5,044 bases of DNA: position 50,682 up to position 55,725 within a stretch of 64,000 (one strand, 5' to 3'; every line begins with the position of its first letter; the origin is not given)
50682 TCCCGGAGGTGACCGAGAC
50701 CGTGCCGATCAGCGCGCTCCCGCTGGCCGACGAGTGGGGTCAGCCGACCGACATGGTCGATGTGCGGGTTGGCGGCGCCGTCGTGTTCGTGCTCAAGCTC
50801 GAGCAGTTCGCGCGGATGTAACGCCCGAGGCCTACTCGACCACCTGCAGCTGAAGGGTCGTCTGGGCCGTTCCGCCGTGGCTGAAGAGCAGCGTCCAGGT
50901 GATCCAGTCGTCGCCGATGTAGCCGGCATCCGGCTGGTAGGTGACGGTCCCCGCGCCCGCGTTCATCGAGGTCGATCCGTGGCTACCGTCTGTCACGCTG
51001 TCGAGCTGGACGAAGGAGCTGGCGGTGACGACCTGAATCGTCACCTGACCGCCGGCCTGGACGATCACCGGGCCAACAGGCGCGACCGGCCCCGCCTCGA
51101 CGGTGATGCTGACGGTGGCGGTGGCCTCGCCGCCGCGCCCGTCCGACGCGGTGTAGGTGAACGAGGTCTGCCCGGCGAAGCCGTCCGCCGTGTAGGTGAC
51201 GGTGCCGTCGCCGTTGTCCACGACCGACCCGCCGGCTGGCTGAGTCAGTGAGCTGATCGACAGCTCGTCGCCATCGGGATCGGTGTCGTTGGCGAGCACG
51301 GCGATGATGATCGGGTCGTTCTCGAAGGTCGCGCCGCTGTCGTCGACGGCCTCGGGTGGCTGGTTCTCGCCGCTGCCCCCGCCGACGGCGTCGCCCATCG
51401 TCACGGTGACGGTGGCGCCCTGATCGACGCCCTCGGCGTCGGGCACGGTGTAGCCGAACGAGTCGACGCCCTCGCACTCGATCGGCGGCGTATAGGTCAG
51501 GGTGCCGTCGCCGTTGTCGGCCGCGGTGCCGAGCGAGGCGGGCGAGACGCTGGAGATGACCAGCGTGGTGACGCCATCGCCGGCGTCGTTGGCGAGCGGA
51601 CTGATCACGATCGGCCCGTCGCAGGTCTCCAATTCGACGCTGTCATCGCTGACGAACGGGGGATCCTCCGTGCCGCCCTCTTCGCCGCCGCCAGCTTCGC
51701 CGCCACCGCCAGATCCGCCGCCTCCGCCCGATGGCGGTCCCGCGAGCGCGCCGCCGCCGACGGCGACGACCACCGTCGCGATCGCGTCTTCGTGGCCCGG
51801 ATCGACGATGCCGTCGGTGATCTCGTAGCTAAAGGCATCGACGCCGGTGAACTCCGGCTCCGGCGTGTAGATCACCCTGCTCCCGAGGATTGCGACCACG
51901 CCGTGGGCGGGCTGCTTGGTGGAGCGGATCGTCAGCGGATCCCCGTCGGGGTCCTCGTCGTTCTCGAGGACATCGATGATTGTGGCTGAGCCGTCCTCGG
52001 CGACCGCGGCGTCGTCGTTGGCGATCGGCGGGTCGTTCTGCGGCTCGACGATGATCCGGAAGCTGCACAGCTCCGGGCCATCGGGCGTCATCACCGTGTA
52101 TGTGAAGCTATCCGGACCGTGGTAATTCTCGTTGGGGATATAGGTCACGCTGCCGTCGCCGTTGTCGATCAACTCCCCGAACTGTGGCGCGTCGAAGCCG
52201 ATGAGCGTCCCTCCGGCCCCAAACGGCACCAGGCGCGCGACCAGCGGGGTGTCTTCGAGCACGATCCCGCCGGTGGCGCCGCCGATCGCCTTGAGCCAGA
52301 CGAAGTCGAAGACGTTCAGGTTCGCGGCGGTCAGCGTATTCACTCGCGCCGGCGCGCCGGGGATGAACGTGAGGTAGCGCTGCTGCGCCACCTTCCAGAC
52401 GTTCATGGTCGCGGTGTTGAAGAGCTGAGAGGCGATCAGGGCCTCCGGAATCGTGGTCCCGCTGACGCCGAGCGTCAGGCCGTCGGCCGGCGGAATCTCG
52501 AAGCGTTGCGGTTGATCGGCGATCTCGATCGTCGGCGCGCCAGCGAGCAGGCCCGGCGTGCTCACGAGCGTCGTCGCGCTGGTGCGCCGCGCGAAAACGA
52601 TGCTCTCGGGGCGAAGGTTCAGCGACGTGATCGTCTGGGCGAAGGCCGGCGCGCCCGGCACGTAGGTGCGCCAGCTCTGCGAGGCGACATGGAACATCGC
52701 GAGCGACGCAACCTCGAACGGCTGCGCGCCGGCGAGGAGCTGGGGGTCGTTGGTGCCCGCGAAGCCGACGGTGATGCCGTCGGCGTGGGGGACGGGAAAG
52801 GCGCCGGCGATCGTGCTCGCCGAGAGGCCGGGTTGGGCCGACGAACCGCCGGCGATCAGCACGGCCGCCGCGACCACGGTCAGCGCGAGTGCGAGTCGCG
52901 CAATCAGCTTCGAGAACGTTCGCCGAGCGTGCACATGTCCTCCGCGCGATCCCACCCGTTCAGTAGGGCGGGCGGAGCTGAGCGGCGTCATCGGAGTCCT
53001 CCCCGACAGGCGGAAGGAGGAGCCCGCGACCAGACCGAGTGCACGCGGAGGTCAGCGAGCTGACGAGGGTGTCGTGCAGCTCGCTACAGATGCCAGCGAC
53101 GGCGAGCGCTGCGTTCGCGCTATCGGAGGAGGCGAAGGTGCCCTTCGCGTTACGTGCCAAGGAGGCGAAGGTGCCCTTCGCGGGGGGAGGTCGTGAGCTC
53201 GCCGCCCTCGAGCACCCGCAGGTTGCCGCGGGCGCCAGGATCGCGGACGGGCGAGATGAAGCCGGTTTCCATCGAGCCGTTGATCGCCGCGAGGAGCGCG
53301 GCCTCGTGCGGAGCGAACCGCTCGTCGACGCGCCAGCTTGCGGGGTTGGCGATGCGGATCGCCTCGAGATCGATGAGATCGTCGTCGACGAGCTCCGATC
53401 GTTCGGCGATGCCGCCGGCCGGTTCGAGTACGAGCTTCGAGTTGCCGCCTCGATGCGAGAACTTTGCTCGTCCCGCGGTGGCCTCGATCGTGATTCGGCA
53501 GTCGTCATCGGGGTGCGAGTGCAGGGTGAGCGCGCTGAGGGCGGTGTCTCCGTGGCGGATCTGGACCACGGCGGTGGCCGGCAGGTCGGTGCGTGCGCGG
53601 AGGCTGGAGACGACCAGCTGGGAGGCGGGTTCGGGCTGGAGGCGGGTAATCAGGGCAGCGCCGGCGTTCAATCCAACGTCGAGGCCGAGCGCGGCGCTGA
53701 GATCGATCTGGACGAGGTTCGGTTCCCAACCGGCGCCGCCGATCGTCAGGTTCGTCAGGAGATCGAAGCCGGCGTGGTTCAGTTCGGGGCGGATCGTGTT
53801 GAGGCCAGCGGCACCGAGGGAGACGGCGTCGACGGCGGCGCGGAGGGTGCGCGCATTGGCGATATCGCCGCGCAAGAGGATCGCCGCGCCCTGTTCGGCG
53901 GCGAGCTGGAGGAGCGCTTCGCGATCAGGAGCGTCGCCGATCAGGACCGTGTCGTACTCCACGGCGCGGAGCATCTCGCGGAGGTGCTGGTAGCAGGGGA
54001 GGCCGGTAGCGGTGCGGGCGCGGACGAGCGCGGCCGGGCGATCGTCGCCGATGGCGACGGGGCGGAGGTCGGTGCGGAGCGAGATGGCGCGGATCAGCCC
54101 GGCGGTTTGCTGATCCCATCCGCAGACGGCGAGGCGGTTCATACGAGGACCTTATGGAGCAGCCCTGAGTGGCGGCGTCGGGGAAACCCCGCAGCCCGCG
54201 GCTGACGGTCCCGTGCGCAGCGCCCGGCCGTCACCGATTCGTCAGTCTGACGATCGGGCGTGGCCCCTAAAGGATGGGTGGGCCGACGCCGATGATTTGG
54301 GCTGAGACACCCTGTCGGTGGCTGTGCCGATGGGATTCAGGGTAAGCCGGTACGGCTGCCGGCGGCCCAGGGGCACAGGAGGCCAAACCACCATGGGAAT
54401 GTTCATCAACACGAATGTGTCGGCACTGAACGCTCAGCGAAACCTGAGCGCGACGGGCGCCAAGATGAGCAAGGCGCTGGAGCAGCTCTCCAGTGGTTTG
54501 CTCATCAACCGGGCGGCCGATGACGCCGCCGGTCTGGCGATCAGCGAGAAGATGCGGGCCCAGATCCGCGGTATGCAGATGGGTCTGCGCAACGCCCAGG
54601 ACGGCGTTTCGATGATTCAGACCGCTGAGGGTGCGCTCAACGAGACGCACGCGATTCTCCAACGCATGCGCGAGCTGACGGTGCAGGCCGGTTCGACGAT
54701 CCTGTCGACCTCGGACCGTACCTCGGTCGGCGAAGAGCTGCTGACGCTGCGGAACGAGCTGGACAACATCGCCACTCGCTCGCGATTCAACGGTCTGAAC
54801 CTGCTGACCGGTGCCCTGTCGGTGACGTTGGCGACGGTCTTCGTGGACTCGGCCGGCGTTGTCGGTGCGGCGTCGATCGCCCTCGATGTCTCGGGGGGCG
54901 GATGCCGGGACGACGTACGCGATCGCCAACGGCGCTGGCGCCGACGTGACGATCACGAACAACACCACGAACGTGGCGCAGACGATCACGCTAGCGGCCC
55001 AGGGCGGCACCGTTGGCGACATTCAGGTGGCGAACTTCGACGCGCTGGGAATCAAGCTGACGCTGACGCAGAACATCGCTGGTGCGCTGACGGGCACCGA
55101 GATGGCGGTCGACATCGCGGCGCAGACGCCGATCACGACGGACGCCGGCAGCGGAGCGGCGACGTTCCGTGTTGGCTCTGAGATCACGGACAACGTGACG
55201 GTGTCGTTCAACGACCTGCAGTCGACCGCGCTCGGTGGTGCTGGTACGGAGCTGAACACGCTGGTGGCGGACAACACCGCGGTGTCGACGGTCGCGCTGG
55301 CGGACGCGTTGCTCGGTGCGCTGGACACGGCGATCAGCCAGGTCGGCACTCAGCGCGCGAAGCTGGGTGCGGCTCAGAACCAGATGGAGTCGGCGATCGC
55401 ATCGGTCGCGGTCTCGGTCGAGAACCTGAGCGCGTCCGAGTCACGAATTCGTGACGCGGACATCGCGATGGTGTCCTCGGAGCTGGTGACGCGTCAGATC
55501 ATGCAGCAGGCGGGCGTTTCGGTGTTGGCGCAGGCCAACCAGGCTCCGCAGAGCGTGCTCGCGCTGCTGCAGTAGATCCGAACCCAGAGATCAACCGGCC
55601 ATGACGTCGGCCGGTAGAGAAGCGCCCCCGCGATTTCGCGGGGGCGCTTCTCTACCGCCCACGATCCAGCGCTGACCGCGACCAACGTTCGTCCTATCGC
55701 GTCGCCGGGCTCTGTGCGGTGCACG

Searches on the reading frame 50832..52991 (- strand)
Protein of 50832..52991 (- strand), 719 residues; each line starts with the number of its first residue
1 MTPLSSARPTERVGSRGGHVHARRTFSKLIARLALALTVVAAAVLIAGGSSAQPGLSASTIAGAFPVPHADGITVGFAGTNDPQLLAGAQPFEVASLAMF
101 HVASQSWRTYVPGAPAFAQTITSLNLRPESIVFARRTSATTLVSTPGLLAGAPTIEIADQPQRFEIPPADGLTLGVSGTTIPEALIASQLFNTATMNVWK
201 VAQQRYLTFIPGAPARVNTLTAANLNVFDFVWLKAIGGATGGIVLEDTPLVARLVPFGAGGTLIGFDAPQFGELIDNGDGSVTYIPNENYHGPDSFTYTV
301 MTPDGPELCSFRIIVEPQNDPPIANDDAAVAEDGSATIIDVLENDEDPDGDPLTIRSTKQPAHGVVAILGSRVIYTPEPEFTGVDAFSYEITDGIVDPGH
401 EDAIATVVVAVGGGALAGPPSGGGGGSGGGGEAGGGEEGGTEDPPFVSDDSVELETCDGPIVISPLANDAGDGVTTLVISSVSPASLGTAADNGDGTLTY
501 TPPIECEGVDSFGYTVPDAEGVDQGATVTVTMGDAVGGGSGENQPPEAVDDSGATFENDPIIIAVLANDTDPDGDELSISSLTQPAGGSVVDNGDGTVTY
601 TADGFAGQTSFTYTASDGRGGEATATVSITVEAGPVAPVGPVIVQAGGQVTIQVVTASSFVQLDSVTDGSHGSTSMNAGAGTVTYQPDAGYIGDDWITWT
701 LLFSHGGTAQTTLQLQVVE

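Call 18: search_protein_families(library=pfam, proteins=[window:50832-52991:-], max_evalue=0.00001)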
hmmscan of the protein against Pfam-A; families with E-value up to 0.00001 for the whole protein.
window:50832-52991:- (719 aa): 3 families
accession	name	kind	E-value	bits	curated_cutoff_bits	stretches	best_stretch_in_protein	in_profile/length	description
PF17963.7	Big_9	-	1.3e-75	250.8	23.6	5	543-630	1-89/89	Bacterial Ig domain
PF17892.7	Cadherin_5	-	4.3e-61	203.3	26.5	4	543-632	2-98/98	Cadherin-like domain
PF17803.7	Cadherin_4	-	2.1e-42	143.9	25.1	3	540-600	8-71/71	Bacterial cadherin-like domain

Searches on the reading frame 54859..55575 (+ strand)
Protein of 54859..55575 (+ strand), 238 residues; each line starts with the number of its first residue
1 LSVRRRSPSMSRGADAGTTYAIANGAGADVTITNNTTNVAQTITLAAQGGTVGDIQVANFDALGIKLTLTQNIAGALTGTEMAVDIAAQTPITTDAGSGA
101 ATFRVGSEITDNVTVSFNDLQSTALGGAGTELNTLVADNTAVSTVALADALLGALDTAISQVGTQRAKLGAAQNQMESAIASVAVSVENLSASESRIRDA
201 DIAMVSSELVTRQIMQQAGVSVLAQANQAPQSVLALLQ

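Call 70: search_protein_families(library=pfam, proteins=[window:54859-55575:+], max_evalue=0.00001)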
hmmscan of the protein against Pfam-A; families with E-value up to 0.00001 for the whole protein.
window:54859-55575:+ (238 aa): 1 family
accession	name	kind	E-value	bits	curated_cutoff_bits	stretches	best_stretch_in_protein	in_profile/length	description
PF00700.27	Flagellin_C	-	1.7e-24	86.3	23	1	153-237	2-86/86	Bacterial flagellin C-terminal helical region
